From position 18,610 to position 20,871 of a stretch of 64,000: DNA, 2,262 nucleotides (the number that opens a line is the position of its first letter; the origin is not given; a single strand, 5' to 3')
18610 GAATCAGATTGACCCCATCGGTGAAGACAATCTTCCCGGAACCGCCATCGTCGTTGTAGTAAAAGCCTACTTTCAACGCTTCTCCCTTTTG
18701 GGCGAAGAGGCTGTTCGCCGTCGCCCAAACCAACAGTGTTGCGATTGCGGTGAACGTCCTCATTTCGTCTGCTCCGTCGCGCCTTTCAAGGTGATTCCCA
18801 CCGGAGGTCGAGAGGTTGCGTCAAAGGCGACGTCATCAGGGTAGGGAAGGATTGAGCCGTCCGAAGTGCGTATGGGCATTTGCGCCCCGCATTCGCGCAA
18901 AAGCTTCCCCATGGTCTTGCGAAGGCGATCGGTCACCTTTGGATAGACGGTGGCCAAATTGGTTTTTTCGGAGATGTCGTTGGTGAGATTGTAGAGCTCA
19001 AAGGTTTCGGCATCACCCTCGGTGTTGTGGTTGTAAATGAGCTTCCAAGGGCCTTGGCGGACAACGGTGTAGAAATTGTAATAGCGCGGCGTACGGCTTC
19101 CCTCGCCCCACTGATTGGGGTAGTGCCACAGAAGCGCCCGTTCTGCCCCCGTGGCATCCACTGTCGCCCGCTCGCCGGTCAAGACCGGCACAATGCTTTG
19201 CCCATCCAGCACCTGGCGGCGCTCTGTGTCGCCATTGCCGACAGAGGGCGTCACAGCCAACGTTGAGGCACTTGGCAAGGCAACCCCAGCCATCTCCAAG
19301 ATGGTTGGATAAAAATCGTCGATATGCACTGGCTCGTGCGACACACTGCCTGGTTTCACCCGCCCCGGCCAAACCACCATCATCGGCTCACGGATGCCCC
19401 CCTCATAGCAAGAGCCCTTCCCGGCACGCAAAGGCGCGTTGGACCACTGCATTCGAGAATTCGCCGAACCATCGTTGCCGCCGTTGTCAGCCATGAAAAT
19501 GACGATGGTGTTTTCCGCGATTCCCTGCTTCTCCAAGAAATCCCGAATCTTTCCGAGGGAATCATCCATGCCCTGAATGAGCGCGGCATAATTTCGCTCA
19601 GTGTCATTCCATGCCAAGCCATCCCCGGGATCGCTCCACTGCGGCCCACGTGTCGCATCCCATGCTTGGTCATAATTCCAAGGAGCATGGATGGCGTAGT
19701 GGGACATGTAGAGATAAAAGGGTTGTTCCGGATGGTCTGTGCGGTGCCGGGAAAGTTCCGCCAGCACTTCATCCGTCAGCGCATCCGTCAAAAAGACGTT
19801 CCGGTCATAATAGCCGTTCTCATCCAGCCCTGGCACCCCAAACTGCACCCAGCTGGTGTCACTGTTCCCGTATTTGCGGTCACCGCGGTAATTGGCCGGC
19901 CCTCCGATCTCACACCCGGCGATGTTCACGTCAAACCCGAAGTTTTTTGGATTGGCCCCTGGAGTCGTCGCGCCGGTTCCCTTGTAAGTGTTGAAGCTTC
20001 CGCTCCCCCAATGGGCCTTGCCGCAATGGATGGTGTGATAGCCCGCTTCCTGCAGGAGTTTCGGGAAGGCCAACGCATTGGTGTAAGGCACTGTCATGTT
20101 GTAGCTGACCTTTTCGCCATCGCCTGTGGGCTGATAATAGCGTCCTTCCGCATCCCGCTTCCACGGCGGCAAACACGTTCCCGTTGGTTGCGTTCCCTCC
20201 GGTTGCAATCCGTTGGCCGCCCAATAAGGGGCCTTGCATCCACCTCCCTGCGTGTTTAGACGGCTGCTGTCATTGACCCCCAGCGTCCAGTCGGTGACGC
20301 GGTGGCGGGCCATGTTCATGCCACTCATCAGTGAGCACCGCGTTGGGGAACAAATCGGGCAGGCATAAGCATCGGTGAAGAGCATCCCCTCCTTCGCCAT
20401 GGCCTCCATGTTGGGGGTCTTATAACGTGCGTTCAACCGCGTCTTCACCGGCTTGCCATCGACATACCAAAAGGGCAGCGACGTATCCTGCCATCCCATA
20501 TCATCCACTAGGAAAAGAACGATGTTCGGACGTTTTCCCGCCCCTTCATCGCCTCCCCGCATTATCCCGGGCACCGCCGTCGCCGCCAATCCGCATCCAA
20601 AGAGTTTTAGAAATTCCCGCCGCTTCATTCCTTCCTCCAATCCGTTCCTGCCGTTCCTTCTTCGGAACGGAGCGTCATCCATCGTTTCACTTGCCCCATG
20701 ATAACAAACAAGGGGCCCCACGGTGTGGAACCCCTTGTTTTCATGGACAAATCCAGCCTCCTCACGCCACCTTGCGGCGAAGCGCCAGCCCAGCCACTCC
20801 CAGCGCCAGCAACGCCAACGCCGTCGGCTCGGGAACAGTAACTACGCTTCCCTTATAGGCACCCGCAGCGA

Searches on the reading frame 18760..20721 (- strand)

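Call 18: search_protein_families(library=pfam, proteins=[window:18760-20721:-], max_evalue=0.00001)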
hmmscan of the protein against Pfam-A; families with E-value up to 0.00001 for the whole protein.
window:18760-20721:- (653 aa): 3 families
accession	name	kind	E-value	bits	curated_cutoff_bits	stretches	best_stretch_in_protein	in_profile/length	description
PF00884.28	Sulfatase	-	1.6e-44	152.9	25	2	193-480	59-301/301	Sulfatase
PF16347.10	SGSH_C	-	7.3e-12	46.1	29.3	1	438-606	11-150/154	N-sulphoglucosamine sulphohydrolase, C-terminal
PF01663.27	Phosphodiest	-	7.3e-07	29.5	23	0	378-462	184-270/342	Type I phosphodiesterase / nucleotide pyrophosphatase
